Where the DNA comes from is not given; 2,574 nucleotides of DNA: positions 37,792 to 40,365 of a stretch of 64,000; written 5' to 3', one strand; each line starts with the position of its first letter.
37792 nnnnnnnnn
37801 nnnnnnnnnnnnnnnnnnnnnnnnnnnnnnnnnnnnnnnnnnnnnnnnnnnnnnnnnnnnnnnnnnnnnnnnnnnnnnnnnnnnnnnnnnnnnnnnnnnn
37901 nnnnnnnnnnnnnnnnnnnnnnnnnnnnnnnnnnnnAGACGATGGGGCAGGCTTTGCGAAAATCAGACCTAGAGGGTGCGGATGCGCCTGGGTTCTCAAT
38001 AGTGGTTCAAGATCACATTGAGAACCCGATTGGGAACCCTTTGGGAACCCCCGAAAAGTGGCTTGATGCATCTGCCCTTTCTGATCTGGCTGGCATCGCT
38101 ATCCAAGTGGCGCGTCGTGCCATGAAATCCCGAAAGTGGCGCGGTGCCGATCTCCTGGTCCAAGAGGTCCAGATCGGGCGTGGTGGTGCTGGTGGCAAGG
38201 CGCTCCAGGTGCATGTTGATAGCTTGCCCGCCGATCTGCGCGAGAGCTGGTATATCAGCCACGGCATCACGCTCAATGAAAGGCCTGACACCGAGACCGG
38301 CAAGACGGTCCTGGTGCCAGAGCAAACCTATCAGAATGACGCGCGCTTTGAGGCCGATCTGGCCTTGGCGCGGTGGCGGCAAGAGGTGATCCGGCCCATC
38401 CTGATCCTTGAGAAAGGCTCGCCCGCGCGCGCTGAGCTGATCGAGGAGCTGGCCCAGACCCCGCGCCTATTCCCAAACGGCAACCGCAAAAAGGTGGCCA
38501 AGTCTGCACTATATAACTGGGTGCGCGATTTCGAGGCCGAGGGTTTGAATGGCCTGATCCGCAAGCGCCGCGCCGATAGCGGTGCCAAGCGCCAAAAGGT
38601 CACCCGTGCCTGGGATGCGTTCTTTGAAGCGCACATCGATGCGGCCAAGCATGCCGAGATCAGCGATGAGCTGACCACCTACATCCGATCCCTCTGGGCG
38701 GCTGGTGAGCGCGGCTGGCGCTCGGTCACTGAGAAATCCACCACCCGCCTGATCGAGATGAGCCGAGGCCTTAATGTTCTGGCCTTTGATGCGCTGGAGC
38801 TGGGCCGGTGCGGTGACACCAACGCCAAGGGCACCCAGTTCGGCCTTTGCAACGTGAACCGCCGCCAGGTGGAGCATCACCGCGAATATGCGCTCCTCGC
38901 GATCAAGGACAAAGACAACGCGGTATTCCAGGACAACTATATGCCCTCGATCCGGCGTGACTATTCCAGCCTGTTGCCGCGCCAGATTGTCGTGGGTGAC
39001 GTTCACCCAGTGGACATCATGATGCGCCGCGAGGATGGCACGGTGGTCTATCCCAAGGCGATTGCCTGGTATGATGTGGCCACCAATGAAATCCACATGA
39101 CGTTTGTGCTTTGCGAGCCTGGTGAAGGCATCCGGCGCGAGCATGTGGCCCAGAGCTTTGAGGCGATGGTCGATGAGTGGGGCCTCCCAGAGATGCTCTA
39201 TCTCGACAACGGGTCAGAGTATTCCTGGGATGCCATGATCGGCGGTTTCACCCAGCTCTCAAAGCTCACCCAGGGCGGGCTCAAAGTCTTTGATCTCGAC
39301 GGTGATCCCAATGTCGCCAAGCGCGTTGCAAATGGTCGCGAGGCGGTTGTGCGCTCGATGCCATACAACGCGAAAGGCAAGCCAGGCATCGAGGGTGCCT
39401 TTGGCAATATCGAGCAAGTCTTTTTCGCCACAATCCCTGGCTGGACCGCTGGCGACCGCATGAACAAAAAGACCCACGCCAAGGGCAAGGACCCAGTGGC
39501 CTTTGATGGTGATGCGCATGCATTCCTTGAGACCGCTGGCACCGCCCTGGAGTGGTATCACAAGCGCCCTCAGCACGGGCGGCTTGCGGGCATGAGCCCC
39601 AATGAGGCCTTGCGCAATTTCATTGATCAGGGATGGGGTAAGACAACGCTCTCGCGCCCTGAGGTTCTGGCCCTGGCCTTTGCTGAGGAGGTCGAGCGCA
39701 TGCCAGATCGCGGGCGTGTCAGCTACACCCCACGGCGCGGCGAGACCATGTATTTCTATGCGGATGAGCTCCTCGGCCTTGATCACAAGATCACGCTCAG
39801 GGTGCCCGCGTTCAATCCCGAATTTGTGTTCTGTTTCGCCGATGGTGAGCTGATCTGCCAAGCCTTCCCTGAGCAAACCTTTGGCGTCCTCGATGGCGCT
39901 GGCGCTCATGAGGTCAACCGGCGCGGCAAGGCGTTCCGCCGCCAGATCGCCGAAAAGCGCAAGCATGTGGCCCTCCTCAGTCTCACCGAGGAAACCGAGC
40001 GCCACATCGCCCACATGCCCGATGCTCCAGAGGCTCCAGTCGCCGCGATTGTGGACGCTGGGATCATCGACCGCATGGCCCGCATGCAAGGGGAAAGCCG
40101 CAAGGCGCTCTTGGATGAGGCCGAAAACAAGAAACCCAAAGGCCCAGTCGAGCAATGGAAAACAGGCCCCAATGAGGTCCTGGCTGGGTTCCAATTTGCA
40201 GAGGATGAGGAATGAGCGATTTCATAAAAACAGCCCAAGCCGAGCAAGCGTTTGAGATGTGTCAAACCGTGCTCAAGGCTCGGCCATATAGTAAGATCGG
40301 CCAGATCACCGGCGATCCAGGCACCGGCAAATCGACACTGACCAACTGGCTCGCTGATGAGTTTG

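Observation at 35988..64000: Mosaic prophage: Mu-type transposition arm joined to a P2/PBSX-type packaging, head and contractile-tail arm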

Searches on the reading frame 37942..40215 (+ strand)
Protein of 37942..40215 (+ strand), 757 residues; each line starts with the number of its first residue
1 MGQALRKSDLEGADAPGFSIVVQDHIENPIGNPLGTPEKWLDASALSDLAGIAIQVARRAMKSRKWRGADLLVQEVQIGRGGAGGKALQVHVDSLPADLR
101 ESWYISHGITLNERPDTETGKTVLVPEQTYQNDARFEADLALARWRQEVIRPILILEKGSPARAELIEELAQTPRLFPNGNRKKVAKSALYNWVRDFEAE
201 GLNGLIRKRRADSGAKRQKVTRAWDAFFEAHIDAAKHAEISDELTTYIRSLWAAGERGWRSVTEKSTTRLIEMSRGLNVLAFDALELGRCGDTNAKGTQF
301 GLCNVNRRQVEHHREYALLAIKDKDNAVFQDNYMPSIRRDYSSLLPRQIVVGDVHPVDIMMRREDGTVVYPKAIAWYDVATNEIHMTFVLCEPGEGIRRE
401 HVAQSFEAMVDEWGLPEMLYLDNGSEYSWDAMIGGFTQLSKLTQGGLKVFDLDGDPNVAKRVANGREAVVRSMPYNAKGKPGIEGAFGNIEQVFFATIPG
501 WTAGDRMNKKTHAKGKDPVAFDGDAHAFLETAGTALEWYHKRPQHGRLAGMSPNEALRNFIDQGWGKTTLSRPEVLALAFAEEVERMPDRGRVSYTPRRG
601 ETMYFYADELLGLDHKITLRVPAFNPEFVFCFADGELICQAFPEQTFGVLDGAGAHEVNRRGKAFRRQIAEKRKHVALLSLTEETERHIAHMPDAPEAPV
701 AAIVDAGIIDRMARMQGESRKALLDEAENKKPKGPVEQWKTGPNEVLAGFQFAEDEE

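Call 3: search_protein_families(library=pfam, proteins=[window:37942-40215:+], max_evalue=0.01)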
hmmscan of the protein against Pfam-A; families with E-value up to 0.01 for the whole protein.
window:37942-40215:+ (757 aa): 4 families
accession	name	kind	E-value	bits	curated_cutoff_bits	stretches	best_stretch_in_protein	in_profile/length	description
PF13518.12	HTH_28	-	0.001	19.6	25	1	187-211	26-50/52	Helix-turn-helix domain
PF13551.12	HTH_29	-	0.0036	17.8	28.1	0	186-217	25-54/64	Winged helix-turn helix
PF02914.21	DDE_2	-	0.0072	16.5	23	0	348-436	8-94/221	Bacteriophage Mu transposase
PF13565.12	HTH_32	-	0.0077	17.2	33.7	0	190-230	2-39/73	Homeodomain-like domain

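Call 8: search_protein_families(library=phrogs, proteins=[window:37942-40215:+], max_evalue=0.001)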
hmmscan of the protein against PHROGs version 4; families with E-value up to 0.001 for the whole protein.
window:37942-40215:+ (757 aa): 2 families
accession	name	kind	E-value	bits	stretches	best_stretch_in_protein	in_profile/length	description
phrog_310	-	integration and excision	2.2e-52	179.8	2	329-733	258-631/696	transposase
phrog_14727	-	unknown function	9.5e-07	29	1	322-424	232-330/409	-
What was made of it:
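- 37942..40215 (+): MuA-family DDE transposase (TnpA), 757 aa. phrog_310 2.2e-52 (call 8).
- Checked: 757-aa transposase at 37942-40215 (phrog_310 2e-52, call 8).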

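Call 10: search_dna_similar(query=window:37942-40215:+, collection=phages, mode=protein, max_rows=30)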
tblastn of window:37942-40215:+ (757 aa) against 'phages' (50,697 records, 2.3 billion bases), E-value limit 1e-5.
Records with a match: 7; places in all: 7; records where one place covers at least 80% of the query: 0.
Best place of each record, by identity: <60% 7.
By first word of the organism name: Bacillus 3; Faecalibacterium 2; Bacteriophage 1; Mushuvirus 1.
By host as written in the record: Bacillus alcalophilus CGMCC 1.3604 3; Faecalibacterium prausnitzii 2; - 1; Oscillospiraceae sp. ER4 1.
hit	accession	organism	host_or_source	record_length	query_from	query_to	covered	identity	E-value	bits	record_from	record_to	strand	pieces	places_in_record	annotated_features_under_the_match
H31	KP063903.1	Bacillus phage BalMu-1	Bacillus alcalophilus CGMCC 1.3604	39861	331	556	30%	26.0%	9e-8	62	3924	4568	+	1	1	transposase A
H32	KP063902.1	Bacillus phage BalMu-1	Bacillus alcalophilus CGMCC 1.3604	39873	331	556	30%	26.0%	9e-8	62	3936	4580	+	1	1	transposase A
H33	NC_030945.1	Bacillus phage BalMu-1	Bacillus alcalophilus CGMCC 1.3604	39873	331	556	30%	26.0%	9e-8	62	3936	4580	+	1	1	transposase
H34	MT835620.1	Bacteriophage sp.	human fecal samples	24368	329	546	29%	26.6%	6e-6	56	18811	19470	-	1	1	record has no annotation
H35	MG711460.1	Faecalibacterium phage FP_Mushu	Faecalibacterium prausnitzii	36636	329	546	29%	26.6%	7e-6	56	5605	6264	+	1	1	transposase A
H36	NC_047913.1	Faecalibacterium phage FP_Mushu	Faecalibacterium prausnitzii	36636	329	546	29%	26.6%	7e-6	56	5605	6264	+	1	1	transposase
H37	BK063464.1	Mushuvirus mushu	Oscillospiraceae sp. ER4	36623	329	546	29%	26.6%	8e-6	56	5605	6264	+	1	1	transposase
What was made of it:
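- Closest known: Bacillus phage BalMu-1 and Faecalibacterium phage Mushu. Same: These are the only isolated phages in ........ whose DNA encodes a detectable relative of this transposase (call 10).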

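Call 13: find_related_loci(query=window:37942-40215:+, collection=viral_contigs, flank=10000)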
Query window:37942-40215:+ (757 aa) in viral_contigs; peptide patterns used: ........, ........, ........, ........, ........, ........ (x = any residue, [..] = any of these).
17 stretches matched a pattern; 13 encode a relative of the query (tblastn E <= 1e-3); 12 distinct loci.
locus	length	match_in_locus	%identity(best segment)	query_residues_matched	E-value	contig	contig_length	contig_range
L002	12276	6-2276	96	1-757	0e+0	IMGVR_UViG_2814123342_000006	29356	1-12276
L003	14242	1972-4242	96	1-757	0e+0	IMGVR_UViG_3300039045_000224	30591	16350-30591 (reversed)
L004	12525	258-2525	90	1-756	0e+0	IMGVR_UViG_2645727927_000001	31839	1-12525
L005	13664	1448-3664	75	19-757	0e+0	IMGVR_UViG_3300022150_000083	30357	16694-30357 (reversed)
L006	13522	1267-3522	72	1-757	0e+0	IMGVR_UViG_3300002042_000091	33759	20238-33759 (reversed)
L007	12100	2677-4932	71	1-757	0e+0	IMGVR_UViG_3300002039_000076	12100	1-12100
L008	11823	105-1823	89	185-757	0e+0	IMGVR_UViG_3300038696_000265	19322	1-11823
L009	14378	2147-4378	73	15-757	0e+0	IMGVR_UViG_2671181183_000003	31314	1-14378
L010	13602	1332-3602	94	1-757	0e+0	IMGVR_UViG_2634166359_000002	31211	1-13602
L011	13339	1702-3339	75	1-550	0e+0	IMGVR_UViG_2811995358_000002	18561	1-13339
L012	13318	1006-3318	72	1-756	0e+0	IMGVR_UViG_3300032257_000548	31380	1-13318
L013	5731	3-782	70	377-757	3e-86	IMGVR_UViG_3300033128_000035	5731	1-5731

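Call 26: find_homologous_proteins(query=window:37942-40215:+, max_evalue=1e-10)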
Query window:37942-40215:+ (757 aa): 180 proteins with E <= 1e-10 among 8000 candidates; the best 120 are listed.
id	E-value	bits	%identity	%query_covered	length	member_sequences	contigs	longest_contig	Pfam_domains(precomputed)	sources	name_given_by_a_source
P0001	0.0e+0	1649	94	100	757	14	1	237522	-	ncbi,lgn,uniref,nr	ncbi:hypothetical protein SAMN04489759_10589 [Sulfitobacter delicatus]|uniref:Mu transposase, C-term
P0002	0.0e+0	1638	94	100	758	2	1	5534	-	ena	-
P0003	0.0e+0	1565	88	100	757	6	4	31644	-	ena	-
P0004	0.0e+0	1556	88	100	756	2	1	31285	-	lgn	-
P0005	0.0e+0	1547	90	98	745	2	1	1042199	-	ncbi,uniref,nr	ncbi:helix-turn-helix domain-containing protein [Candidatus Rhodobacter oscarellae]|uniref:helix-tur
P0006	0.0e+0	1537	87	100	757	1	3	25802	-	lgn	-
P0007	0.0e+0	1478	84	100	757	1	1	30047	-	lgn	-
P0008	0.0e+0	1461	85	98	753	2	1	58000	-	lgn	-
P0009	0.0e+0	1410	81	100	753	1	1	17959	-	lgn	-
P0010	0.0e+0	1394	80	100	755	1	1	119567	PF13518.13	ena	-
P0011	0.0e+0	1387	81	98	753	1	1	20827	-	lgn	-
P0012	0.0e+0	1383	80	98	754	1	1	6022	-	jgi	-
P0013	0.0e+0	1323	74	100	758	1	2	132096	-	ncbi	-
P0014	0.0e+0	1322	76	100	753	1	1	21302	-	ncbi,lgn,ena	-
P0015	0.0e+0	1317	82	91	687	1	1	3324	-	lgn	-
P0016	0.0e+0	1307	75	98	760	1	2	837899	-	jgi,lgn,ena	-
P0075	5.3e-247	840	51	100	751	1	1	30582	-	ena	-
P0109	1.3e-134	469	37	93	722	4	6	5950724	PF09299.18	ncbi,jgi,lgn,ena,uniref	ncbi:MAG: Integrase catalytic domain-containing protein [Pseudomonas helleri]|jgi:hypothetical prote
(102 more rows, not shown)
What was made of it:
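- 37942..40215 (+): Relatives carry Mu-transpos_C (call 26).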

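Call 27: find_encoding_contigs(protein=P0001, flank=4000, max_places=4)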
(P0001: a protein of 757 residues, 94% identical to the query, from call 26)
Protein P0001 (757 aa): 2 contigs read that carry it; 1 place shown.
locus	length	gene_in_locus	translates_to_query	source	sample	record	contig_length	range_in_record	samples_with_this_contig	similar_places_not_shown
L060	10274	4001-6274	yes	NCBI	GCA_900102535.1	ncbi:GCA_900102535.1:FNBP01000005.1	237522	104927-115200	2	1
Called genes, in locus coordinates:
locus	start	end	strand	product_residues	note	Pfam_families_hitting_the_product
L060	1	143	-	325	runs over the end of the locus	PF01207:Dus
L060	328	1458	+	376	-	PF01128:IspD, PF12804:NTP_transf_3, PF02542:YgbB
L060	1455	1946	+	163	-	PF04608:PgpA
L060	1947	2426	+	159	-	PF02464:CinA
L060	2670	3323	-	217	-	PF01381:HTH_3 (weak), PF13560:HTH_31, PF00717:Peptidase_S24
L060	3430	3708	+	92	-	-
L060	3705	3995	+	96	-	-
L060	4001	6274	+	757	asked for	-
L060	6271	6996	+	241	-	PF13401:AAA_22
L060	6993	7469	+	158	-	-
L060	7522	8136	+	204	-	PF11363:DUF3164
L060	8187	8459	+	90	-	PF00216:Bac_DNA_binding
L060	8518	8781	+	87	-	-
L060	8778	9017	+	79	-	-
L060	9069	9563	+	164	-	PF06252:GemA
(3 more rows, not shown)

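Call 28: find_encoding_contigs(protein=P0005, flank=4000, max_places=4)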
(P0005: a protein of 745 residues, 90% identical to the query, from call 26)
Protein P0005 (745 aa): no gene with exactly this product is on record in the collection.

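Call 33: find_encoding_contigs(protein=P0016, flank=3000, max_places=3)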
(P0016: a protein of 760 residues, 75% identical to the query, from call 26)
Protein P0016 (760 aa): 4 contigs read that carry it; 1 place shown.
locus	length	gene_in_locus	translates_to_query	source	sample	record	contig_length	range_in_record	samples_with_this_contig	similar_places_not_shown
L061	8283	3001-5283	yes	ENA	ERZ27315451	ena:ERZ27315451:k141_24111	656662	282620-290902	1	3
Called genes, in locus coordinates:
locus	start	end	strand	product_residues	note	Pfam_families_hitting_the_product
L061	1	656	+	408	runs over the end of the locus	PF01590:GAF, PF13185:GAF_2, PF00512:HisKA, PF13581:HATPase_c_2 (faint), PF02518:HATPase_c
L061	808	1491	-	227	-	PF13560:HTH_31, PF00717:Peptidase_S24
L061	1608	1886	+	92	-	-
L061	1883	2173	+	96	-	-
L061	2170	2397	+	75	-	-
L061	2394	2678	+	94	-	-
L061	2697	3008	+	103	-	-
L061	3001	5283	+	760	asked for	-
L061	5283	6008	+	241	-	PF13401:AAA_22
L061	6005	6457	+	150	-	-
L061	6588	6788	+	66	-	-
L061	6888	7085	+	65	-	-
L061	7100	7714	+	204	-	PF11363:DUF3164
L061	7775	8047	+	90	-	PF00216:Bac_DNA_binding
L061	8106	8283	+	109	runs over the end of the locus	-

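Call 35: find_encoding_contigs(protein=P0013, flank=3000, max_places=3)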
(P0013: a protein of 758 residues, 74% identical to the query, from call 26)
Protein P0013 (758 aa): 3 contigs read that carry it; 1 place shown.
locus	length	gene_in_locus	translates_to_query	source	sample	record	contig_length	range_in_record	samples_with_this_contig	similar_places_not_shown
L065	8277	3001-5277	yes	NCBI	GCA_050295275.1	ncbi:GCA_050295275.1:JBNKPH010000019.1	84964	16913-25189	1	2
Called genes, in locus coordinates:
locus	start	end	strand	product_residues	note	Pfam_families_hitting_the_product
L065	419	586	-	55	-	PF00471:Ribosomal_L33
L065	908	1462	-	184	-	PF00717:Peptidase_S24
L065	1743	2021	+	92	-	-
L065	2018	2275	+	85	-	-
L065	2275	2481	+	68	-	PF01258:zf-dskA_traR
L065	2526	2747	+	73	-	-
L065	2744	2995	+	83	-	-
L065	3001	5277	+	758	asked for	-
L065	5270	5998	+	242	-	PF13604:AAA_30 (weak), PF13245:AAA_19 (weak), PF13401:AAA_22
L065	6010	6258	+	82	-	-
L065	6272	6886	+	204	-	PF11363:DUF3164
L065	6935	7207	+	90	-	PF00216:Bac_DNA_binding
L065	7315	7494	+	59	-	-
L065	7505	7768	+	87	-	-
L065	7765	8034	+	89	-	-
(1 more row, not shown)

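Call 53: find_encoding_contigs(protein=P0003, flank=2600, max_places=6)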
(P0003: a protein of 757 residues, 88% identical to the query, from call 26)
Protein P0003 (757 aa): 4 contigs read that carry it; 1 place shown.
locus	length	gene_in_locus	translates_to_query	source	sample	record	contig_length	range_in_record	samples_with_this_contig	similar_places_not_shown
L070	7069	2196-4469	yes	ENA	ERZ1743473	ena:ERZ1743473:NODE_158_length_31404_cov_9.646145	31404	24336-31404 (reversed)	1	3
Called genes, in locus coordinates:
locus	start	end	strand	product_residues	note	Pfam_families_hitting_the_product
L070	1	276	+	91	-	?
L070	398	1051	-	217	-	PF13560:HTH_31 (weak), PF00717:Peptidase_S24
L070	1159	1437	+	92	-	-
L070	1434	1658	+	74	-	-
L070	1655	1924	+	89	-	-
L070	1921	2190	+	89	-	-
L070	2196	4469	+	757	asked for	-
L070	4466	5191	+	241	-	PF13401:AAA_22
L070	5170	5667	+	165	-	-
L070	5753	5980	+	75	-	-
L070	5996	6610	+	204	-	PF11363:DUF3164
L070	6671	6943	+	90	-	PF00216:Bac_DNA_binding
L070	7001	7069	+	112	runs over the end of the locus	-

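Call 54: find_encoding_contigs(protein=P0075, flank=2600, max_places=4)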
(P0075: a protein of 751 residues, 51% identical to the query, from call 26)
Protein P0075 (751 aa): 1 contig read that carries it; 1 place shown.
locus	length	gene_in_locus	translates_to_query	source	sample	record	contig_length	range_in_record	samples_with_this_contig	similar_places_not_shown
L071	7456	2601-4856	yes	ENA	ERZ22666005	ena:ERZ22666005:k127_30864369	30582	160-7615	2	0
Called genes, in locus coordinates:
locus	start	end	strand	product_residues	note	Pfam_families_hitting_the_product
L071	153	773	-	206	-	PF13560:HTH_31 (faint), PF00717:Peptidase_S24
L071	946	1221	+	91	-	-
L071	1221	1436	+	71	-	PF01258:zf-dskA_traR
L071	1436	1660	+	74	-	-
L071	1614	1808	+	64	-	-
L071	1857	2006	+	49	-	-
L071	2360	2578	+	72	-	-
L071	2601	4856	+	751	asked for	-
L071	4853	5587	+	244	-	PF13401:AAA_22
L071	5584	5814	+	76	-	-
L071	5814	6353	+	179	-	-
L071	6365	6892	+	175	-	PF07352:Phage_Mu_Gam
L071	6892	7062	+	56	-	-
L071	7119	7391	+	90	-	PF00216:Bac_DNA_binding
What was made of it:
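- Mu Gam and Mor/C are absent from this copy, although a 51%-identity relative does carry Gam (call 54).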

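Call 61: search_solved_structures(query=window:37942-40215:+, max_evalue=0.1)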
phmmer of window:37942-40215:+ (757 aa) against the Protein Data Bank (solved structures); distinct sequences matched with E-value up to 0.1: 3.
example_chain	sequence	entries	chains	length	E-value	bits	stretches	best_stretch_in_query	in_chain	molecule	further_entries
4fcy_A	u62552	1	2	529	0.00035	22.6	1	309-667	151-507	Transposase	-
9nz0_D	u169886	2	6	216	0.0057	18.6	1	532-637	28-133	22F5 Heavy Chain | Antibody 22F5 Heavy Chain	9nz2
1bcm_A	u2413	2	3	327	0.071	15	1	334-423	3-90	BACTERIOPHAGE MU TRANSPOSASE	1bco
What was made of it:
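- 37942..40215 (+): PDB 4FCY at 3.5e-4 (call 61).
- On Transposable (Mu-like) phages: PDB 4FCY hit (call 61).
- Checked: It also hits the Mu transpososome structure 4FCY (call 61).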

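Call 65: search_protein_families(library=ncbifam, proteins=[window:37942-40215:+], max_evalue=0.01)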
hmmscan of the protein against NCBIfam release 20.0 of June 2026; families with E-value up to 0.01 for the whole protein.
window:37942-40215:+ (757 aa): 1 family
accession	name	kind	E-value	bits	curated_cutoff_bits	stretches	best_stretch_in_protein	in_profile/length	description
NF033577.2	transpos_IS481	equivalog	0.002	17.7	224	0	181-221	21-60/284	IS481 family transposase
